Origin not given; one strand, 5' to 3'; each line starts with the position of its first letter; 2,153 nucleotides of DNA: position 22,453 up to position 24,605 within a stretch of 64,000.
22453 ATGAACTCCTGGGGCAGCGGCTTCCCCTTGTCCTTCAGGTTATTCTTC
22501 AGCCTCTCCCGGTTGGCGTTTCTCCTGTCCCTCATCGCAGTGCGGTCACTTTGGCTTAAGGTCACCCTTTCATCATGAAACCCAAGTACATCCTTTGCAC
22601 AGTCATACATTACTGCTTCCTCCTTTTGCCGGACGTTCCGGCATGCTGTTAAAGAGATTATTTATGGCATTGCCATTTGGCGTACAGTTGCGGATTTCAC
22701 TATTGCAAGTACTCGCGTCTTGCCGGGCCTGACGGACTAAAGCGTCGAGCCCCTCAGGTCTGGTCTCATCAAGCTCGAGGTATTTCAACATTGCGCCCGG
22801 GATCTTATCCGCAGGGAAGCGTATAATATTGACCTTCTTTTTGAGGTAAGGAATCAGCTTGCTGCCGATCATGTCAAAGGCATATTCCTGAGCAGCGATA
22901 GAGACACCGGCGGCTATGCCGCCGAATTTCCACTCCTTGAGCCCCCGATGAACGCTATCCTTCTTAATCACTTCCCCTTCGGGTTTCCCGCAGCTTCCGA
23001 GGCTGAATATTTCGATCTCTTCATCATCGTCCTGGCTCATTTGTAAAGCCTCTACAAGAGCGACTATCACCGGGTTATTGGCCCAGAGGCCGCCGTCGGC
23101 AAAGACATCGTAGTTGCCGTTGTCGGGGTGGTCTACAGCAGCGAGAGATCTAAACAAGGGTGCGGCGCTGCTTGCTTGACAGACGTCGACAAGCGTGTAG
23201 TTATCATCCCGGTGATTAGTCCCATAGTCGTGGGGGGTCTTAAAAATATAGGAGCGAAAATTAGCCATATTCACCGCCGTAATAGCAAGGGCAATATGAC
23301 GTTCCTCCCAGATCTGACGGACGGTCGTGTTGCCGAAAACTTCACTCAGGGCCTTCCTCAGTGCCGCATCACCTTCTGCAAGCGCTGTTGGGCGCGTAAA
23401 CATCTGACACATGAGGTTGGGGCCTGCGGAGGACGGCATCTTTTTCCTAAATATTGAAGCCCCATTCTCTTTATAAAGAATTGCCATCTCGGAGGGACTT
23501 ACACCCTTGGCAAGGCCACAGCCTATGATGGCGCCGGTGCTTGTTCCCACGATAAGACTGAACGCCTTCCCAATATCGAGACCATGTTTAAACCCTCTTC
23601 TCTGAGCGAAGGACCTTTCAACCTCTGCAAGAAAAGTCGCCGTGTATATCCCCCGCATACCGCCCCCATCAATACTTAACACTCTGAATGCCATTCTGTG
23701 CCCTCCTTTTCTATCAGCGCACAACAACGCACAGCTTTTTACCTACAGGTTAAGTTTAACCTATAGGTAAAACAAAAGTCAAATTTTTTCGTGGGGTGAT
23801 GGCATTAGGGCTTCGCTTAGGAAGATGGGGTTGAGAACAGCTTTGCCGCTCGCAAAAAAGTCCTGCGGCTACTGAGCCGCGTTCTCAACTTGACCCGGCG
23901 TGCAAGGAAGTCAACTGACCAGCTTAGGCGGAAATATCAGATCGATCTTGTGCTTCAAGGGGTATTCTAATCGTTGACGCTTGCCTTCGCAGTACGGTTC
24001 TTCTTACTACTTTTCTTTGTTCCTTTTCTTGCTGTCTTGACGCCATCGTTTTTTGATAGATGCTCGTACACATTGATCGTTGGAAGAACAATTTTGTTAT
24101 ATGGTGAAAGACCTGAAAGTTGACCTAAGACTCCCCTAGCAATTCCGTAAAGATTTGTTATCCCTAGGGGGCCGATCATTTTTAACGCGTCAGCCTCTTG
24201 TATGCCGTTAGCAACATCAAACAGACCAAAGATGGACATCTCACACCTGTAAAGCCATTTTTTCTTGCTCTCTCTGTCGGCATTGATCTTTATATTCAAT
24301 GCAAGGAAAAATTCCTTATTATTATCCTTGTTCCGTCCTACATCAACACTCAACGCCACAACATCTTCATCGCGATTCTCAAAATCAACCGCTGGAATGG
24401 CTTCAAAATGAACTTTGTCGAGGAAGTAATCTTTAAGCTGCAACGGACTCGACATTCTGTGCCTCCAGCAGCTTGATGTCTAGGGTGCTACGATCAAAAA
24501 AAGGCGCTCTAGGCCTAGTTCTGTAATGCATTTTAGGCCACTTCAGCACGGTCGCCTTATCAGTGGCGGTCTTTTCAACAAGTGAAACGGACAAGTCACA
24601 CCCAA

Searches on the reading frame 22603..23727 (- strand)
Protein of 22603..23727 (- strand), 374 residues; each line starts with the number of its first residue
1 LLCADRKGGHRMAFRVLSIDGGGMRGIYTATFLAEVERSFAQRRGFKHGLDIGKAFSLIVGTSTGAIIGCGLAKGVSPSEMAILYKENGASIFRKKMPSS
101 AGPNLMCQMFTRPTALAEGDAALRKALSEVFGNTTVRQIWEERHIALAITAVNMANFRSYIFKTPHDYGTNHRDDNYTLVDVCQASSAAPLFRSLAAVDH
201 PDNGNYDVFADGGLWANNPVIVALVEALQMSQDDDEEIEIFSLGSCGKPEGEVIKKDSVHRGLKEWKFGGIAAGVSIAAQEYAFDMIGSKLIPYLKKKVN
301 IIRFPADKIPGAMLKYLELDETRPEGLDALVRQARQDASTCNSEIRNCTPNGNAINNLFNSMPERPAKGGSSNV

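Call 4: search_protein_families(library=pfam, proteins=[window:22603-23727:-])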
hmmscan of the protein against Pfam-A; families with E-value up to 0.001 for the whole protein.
window:22603-23727:- (374 aa): 1 family
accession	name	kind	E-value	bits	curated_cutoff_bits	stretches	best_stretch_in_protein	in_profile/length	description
PF01734.28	Patatin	-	3.5e-23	83.2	27.7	1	17-224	1-191/191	Patatin-like phospholipase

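Call 18: find_homologous_proteins(query=window:22603-23694:-, max_evalue=1e-30)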
Query window:22603-23694:- (363 aa): 2484 proteins with E <= 1e-30 among 8000 candidates; the best 120 are listed.
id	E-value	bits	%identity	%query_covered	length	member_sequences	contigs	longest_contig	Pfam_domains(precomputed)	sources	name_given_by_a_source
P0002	2.4e-242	821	100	100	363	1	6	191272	PF01734.28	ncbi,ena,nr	ncbi:MAG: CBASS cGAMP-activated phospholipase [Nitrospiraceae bacterium]|nr:CBASS cGAMP-activated ph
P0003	2.0e-214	729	86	100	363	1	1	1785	PF01734.28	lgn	-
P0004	4.3e-214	728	89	100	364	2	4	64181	PF01734.28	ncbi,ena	-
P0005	4.6e-185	633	76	98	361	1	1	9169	PF01734.28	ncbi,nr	ncbi:MAG: patatin-like phospholipase family protein [Deltaproteobacteria bacterium]|nr:patatin-like 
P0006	2.6e-182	624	77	98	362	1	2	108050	PF01734.28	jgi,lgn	jgi:hypothetical protein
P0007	3.8e-182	623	76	99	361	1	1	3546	PF01734.28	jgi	jgi:Patatin-like phospholipase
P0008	1.1e-181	622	75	99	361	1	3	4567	PF01734.28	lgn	-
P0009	4.9e-180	616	75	98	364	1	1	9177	PF01734.28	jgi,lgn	jgi:hypothetical protein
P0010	1.2e-178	612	75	100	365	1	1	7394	PF01734.28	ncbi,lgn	-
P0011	7.4e-177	606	74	99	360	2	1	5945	PF01734.28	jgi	jgi:hypothetical protein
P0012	1.8e-174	598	74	98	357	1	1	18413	PF01734.28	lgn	-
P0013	7.1e-174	596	74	98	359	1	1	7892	PF01734.28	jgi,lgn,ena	-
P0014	7.7e-172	589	70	98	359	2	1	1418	PF01734.28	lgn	-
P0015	4.7e-162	557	71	98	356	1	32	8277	PF01734.28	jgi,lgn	jgi:hypothetical protein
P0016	2.4e-159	548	69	98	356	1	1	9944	PF01734.28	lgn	-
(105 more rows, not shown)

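Call 19: find_encoding_contigs(protein=P0004, flank=5000, max_places=4)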
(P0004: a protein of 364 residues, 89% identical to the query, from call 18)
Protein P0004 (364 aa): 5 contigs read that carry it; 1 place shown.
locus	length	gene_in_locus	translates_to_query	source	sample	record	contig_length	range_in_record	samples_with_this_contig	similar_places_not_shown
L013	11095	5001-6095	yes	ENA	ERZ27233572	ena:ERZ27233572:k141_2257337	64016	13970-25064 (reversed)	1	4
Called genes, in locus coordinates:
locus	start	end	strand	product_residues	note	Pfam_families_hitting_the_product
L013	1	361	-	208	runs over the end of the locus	PF07929:PRiA4_ORF3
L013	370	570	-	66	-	PF13443:HTH_26, PF01381:HTH_3 (weak)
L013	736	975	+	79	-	-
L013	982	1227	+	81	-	-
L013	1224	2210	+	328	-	PF01966:HD (weak)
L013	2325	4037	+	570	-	PF00239:Resolvase, PF07508:Recombinase, PF13408:Zn_ribbon_recom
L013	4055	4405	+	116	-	-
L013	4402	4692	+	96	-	-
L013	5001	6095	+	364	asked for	PF01734:Patatin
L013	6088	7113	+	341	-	PF21654:DncV-like_NTFase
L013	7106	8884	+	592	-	PF14461:Prok-E2_B, PF00899:ThiF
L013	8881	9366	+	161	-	PF14464:Prok-JAB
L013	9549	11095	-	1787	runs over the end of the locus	PF05593:RHS_repeat (faint), PF25023:TEN_YD-shell (weak), PF00801:PKD, PF18911:PKD_4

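Call 20: find_encoding_contigs(protein=P0006, flank=5000, max_places=3)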
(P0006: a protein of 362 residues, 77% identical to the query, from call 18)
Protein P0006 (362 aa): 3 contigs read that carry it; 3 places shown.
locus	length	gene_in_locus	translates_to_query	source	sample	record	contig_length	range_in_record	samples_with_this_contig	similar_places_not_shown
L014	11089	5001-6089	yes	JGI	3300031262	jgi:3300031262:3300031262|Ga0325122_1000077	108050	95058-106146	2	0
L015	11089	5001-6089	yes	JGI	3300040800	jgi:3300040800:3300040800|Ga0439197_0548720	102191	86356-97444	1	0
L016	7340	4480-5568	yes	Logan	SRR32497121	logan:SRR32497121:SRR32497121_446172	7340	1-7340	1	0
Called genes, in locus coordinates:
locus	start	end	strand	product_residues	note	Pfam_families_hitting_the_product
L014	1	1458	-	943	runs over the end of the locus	PF01555:N6_N4_Mtase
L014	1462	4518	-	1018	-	PF04851:ResIII, PF19778:RE_endonuc (weak)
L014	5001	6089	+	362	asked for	PF01734:Patatin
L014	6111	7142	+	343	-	PF21654:DncV-like_NTFase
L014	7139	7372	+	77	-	-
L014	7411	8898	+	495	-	PF00899:ThiF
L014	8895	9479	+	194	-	PF14464:Prok-JAB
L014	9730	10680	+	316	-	PF03372:Exo_endo_phos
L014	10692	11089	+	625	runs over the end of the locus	-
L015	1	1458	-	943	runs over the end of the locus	PF01555:N6_N4_Mtase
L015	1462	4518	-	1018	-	PF04851:ResIII, PF19778:RE_endonuc (weak)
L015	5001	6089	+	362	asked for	PF01734:Patatin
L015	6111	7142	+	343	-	PF21654:DncV-like_NTFase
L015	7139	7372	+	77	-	-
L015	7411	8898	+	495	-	PF00899:ThiF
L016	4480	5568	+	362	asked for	PF01734:Patatin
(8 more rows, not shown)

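Call 34: find_related_loci(query=A1, collection=metagenome_contigs, flank=4000)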
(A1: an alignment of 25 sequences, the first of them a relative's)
Query A1 (363 aa) in metagenome_contigs; peptide patterns used: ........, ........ (x = any residue, [..] = any of these).
600 stretches matched a pattern (row limit reached: there are more); 561 encode a relative of the query (tblastn E <= 1e-3); the best 80 are kept; 80 distinct loci.
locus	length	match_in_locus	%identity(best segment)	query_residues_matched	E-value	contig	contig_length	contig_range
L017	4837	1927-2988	74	1-354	0e+0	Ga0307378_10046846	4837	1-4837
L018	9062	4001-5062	66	3-356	4e-161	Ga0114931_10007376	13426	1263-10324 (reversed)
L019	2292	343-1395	66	1-354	4e-168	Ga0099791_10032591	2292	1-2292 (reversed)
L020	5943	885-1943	66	3-356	3e-154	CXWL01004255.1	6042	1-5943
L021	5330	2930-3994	64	1-356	3e-153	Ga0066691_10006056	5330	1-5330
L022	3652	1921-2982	62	1-354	4e-154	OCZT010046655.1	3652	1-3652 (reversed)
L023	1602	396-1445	63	3-354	8e-160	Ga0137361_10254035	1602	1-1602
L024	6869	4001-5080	63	1-353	8e-147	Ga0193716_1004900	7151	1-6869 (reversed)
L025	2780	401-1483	61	1-354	1e-152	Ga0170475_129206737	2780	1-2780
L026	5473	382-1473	59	1-358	3e-136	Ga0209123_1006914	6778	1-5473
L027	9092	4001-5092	54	3-363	1e-125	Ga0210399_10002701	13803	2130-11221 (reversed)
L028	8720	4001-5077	55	3-352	2e-123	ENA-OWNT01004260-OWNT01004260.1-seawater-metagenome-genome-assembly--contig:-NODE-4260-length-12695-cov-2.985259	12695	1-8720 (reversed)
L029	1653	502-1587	52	2-360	2e-131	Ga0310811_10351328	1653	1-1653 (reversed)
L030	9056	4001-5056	56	3-353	4e-121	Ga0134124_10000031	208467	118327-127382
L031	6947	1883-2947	53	3-356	1e-120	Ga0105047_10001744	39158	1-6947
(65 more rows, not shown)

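Call 58: search_protein_families(library=padloc, proteins=[window:22603-23694:-], max_evalue=0.00001)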
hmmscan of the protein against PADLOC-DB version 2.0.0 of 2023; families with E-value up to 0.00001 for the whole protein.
window:22603-23694:- (363 aa): 4 families
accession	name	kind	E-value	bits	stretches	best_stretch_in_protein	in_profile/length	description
PDLC00758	Effector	-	3.2e-94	313.9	1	2-349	5-320/331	Phospholipase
PDLC00757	Effector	-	4.8e-64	214.8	1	2-335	9-309/331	Phospholipase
PDLC00756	Effector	-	4.4e-28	96.3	1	60-276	2-200/280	Phospholipase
PDLC00755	Effector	-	1e-25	88.5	1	2-242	10-224/311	Phospholipase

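Call 92: search_protein_families(library=ncbifam, proteins=[window:22603-23694:-], max_evalue=0.001)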
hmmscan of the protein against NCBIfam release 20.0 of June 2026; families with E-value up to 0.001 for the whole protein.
window:22603-23694:- (363 aa): 2 families
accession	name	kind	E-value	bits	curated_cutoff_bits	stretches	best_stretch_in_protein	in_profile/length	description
NF041079.1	CBASS_lipase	equivalog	4.2e-60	203.6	200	1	3-331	1-296/317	CBASS cGAMP-activated phospholipase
NF053870.1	DS2_1_antiphage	equivalog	1.9e-25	89.8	400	1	4-241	1-212/299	anti-phage phospholipase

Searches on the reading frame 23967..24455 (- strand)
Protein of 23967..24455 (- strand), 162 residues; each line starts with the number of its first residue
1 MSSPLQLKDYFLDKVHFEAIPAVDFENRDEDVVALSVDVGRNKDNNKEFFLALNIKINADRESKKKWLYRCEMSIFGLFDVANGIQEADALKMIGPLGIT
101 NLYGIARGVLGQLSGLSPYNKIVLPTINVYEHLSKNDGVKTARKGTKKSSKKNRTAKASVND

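Call 4: search_protein_families(library=pfam, proteins=[window:23967-24455:-])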
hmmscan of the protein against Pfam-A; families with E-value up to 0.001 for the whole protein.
window:23967-24455:- (162 aa): 1 family
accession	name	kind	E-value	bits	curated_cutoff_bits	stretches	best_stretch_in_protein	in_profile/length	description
PF02556.19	SecB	-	6.5e-07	29.8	26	1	5-128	8-129/141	Preprotein translocase subunit SecB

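Call 58: search_protein_families(library=padloc, proteins=[window:23967-24455:-], max_evalue=0.00001)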
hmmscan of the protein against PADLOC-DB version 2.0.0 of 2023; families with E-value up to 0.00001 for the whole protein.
window:23967-24455:- (162 aa): 0 families

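Call 92: search_protein_families(library=ncbifam, proteins=[window:23967-24455:-], max_evalue=0.001)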
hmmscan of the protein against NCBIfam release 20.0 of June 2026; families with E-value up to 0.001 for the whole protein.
window:23967-24455:- (162 aa): 3 families
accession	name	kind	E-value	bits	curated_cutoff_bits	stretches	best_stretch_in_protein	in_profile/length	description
NF004392.0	PRK05751.1-3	equivalog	3.7e-05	23.6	143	1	4-128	14-138/160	protein-export chaperone SecB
TIGR00809.1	secB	equivalog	5.7e-05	23.1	102.8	1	6-128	8-128/140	protein-export chaperone SecB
NF004393.0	PRK05751.1-4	equivalog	0.00028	20.5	180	1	5-145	17-155/165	protein-export chaperone SecB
